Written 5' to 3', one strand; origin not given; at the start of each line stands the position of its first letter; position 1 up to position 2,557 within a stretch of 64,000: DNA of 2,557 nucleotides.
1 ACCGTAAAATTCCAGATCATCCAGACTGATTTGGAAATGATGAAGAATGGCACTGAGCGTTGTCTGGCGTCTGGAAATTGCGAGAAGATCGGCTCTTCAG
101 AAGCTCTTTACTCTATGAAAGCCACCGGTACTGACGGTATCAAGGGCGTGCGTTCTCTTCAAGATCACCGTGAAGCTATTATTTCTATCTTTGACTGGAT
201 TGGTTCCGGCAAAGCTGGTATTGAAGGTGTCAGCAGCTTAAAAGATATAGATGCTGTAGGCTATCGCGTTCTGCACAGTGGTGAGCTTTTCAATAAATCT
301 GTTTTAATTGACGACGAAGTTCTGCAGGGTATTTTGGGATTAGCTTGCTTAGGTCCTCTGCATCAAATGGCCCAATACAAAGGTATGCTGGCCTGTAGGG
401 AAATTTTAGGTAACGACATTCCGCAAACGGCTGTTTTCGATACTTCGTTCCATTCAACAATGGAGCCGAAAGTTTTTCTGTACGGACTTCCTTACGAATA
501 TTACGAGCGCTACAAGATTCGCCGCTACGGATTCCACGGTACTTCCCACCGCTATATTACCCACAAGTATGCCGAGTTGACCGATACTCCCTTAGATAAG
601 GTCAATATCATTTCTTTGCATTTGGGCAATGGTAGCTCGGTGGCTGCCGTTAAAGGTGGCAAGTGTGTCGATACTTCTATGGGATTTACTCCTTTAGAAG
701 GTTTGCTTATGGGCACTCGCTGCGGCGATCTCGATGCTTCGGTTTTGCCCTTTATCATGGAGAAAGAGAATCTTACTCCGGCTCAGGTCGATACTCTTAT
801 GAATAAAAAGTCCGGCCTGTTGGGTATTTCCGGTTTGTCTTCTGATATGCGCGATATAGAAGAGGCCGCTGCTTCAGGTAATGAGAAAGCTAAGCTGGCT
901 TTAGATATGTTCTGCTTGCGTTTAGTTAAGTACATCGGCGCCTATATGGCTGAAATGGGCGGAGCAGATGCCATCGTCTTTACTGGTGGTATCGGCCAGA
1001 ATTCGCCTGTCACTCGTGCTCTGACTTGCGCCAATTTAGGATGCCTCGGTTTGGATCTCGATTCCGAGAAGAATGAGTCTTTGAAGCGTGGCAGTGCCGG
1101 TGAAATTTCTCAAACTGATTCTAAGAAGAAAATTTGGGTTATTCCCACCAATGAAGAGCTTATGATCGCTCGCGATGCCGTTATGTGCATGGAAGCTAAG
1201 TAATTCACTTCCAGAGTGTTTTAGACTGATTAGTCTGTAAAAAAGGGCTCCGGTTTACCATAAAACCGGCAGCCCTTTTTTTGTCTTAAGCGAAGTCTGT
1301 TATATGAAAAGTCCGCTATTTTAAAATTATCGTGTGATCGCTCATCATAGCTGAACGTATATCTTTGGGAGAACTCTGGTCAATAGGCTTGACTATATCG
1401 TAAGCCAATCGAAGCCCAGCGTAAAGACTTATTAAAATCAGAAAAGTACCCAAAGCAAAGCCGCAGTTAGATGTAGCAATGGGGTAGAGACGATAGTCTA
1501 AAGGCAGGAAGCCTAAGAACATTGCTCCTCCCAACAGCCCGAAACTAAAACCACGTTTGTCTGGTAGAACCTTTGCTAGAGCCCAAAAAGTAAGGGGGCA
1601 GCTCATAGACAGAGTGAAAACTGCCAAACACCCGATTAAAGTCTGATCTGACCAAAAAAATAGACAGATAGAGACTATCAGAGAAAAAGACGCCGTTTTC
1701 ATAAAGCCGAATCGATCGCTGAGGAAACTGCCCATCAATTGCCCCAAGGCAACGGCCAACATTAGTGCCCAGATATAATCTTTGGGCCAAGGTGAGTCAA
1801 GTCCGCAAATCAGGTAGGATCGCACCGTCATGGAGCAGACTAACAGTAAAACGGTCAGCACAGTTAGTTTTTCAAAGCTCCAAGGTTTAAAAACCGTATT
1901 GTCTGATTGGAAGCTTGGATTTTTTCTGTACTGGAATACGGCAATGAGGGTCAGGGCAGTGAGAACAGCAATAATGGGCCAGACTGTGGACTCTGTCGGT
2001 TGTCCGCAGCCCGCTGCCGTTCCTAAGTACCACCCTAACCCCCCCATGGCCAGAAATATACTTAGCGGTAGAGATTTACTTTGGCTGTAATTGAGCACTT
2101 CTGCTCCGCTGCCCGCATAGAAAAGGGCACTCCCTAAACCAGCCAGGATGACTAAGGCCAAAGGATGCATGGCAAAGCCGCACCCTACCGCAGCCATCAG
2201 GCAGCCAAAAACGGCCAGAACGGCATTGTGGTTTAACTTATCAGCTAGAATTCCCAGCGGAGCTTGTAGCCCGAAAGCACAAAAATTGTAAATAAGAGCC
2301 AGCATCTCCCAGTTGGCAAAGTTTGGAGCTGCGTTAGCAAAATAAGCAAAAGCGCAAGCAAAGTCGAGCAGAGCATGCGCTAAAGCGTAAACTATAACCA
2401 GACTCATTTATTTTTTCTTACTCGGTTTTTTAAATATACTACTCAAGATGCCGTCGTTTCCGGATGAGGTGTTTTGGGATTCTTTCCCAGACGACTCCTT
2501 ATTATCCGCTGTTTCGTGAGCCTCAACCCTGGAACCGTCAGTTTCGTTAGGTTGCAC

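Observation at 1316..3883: Stand-alone FlhA/SctV cytoplasmic domain gene coupled to an MFS-like membrane protein, with no other flagellar or T3SS genes nearby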

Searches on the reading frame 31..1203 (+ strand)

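Call 3: search_protein_families(library=pfam, proteins=[window:31-1203:+], max_evalue=0.1)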
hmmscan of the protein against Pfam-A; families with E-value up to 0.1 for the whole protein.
window:31-1203:+ (390 aa): 1 family
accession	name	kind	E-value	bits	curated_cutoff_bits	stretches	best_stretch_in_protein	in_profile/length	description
PF00871.23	Acetate_kinase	-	9.1e-131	436.6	22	1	8-381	22-392/392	Acetokinase family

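Call 4: search_protein_families(library=ncbifam, proteins=[window:31-1203:+], max_evalue=0.1)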
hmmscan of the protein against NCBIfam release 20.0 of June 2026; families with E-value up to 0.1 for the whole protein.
window:31-1203:+ (390 aa): 10 families
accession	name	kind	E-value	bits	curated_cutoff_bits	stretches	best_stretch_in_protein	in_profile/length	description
TIGR00016.1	ackA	subfamily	1e-133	446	293.4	1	7-385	25-402/405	acetate/propionate family kinase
NF009063.0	PRK12397.1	equivalog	2.5e-123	411.7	659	1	7-384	23-390/404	acetate/propionate family kinase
NF009045.0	PRK12379.1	equivalog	1.5e-113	379.7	580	1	7-386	25-392/402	propionate kinase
NF009099.0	PRK12440.1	equivalog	1.5e-101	340.2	693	1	9-384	26-394/397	acetate/propionate family kinase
NF005520.0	PRK07157.1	equivalog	2.1e-100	336.6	561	1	9-386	25-397/400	acetate kinase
NF005462.0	PRK07058.1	equivalog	1.2e-83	281.4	486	1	67-388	80-391/396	acetate/propionate family kinase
NF002834.0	PRK03011.1-5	subfamily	9.9e-25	87.4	222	1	164-331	150-316/357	butyrate kinase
TIGR02707.1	butyr_kinase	equivalog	3.8e-21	75.5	289.1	1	164-331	147-313/351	butyrate kinase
NF004544.0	PRK05888.2-6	equivalog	0.03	13.8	457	1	3-42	74-113/220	NADH-quinone oxidoreductase subunit NuoI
NF005078.0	PRK06505.1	equivalog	0.078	12.1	446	0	308-380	197-265/271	enoyl-ACP reductase FabI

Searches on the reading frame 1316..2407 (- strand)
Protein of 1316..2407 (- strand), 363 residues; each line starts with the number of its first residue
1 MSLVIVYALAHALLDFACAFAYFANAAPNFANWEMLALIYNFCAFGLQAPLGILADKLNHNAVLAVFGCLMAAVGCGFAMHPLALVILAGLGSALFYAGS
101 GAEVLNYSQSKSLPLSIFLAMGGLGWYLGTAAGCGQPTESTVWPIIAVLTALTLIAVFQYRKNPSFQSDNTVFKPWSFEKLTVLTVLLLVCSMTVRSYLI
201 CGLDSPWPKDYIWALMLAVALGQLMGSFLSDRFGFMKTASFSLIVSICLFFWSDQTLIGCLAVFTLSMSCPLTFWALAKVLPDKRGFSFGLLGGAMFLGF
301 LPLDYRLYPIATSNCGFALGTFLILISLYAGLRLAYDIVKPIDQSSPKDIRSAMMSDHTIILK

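Call 3: search_protein_families(library=pfam, proteins=[window:1316-2407:-], max_evalue=0.1)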
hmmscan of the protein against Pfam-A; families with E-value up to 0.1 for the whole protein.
window:1316-2407:- (363 aa): 2 families
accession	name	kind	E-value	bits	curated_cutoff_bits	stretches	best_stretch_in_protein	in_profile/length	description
PF07690.21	MFS_1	-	1.8e-06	27.6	33.4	1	25-300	28-343/347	Major Facilitator Superfamily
PF05241.17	EBP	-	0.018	15.8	25.7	1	167-235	13-80/113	EXPERA (EXPanded EBP superfamily)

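Call 4: search_protein_families(library=ncbifam, proteins=[window:1316-2407:-], max_evalue=0.1)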
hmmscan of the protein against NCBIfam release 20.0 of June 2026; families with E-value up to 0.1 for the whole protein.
window:1316-2407:- (363 aa): 0 families

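Call 65: search_solved_structures(query=window:1316-2407:-, max_evalue=1)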
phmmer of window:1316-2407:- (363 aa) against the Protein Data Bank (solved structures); distinct sequences matched with E-value up to 1: 0.

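Call 91: find_homologous_proteins(query=window:1316-2407:-, max_evalue=0.001)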
Query window:1316-2407:- (363 aa): 129 proteins with E <= 0.001 among 8000 candidates; the best 120 are listed.
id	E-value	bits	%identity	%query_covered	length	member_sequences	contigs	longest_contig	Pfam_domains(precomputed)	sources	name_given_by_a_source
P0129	1.2e-236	803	100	100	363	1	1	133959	PF07690.22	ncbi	ncbi:MAG: hypothetical protein ACI38Q_03235 [Candidatus Bruticola sp.]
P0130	2.1e-192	657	82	100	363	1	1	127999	-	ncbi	ncbi:MAG: hypothetical protein ACI376_05270 [Candidatus Bruticola sp.]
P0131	3.6e-164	564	69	100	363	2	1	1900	-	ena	-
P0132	3.4e-158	545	67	100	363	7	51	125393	-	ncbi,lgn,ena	-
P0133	5.1e-157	541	66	100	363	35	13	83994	PF07690.22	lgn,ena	-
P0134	8.2e-157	540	67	100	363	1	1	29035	PF07690.22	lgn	-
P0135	6.5e-156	537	65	100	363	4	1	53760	-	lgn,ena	-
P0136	1.7e-154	533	65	100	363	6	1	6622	-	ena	-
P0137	3.5e-153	528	66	100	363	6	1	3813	PF07690.22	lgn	-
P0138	3.1e-114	400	52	99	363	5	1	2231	PF07690.22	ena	-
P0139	5.5e-93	330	44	99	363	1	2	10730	-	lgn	-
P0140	1.6e-62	230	43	91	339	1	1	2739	-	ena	-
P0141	3.3e-61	226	39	87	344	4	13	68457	-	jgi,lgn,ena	-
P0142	8.9e-59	218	42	83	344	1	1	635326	PF07690.22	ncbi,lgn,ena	-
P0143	1.0e-58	217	40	92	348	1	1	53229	-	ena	-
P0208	2.3e-44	170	38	82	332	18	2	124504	PF07690.22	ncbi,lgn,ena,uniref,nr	ncbi:hypothetical protein JQM68_06320 [Oscillibacter valericigenes]|uniref:hypothetical protein n=1 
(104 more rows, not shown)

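Call 92: find_encoding_contigs(protein=P0208, flank=5000, max_places=3)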
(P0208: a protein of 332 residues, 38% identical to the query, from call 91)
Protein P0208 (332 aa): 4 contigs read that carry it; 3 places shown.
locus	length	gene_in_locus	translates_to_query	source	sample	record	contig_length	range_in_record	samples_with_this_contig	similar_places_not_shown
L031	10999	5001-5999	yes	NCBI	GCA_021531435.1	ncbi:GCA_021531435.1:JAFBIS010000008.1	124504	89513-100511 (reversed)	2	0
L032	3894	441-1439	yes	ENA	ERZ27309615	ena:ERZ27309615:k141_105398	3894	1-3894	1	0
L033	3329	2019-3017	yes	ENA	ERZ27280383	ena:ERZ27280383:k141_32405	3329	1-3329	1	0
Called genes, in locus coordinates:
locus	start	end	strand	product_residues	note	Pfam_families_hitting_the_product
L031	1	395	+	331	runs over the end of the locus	PF00389:2-Hacid_dh, PF02826:2-Hacid_dh_C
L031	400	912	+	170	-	PF13238:AAA_18 (faint), PF13671:AAA_33 (weak), PF01202:SKI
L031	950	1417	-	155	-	PF13527:Acetyltransf_9, PF00583:Acetyltransf_1, PF13673:Acetyltransf_10, PF13508:Acetyltransf_7, PF08445:FR47 (weak), PF12746:GNAT_acetyltran (faint)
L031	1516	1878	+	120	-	PF07739:TipAS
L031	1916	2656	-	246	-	PF02463:SMC_N, PF13476:AAA_23 (weak), PF13555:AAA_29 (faint), PF00005:ABC_tran, PF09818:ABC_ATPase (faint), PF13304:AAA_21 (weak)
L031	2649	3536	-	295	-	PF00528:BPD_transp_1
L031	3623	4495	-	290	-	PF00497:SBP_bac_3, PF10613:Lig_chan-Glu_bd (weak)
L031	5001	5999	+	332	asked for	PF07690:MFS_1 (faint)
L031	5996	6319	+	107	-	-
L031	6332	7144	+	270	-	-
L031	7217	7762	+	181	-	PF01569:PAP2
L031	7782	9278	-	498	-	PF00528:BPD_transp_1, PF04069:OpuAC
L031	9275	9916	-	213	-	PF00528:BPD_transp_1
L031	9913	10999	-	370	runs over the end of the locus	PF02463:SMC_N (faint), PF00005:ABC_tran, PF00004:AAA (faint), PF13304:AAA_21 (faint), PF00571:CBS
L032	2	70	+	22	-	?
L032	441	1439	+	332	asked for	PF07690:MFS_1 (faint)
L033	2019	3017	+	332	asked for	PF07690:MFS_1 (faint)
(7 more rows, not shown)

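Call 93: find_encoding_contigs(protein=P0141, flank=5000, max_places=3)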
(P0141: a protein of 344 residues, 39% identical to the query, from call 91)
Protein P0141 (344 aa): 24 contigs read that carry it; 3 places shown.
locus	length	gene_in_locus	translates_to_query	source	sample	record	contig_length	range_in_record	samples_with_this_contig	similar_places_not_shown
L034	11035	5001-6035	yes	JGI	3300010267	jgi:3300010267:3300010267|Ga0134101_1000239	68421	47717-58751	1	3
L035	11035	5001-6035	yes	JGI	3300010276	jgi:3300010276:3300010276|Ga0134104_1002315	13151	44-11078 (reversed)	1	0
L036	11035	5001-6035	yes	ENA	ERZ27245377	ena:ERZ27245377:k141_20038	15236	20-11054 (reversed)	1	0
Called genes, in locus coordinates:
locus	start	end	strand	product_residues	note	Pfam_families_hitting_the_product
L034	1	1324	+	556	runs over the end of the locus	PF16949:ABC_tran_2, PF09847:12TM_1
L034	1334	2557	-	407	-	PF00817:IMS, PF11799:IMS_C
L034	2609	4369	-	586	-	PF00395:SLH, PF00704:Glyco_hydro_18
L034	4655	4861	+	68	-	PF13783:DUF4177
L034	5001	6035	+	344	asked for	-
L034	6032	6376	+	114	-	-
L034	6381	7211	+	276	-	-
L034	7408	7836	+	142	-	PF01880:Desulfoferrodox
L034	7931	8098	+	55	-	PF12655:CDIF630_02480-like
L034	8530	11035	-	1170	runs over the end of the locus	PF01855:POR_N, PF17147:PFOR_II, PF01558:POR, PF10371:EKR, PF00037:Fer4 (weak), PF12838:Fer4_7, PF13183:Fer4_8, PF02775:TPP_enzyme_C, +9 more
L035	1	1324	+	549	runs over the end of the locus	PF09847:12TM_1, PF16949:ABC_tran_2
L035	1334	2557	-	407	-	PF00817:IMS, PF11799:IMS_C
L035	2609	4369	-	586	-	PF00395:SLH, PF00704:Glyco_hydro_18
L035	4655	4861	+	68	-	PF13783:DUF4177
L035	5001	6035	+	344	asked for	-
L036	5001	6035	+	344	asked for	-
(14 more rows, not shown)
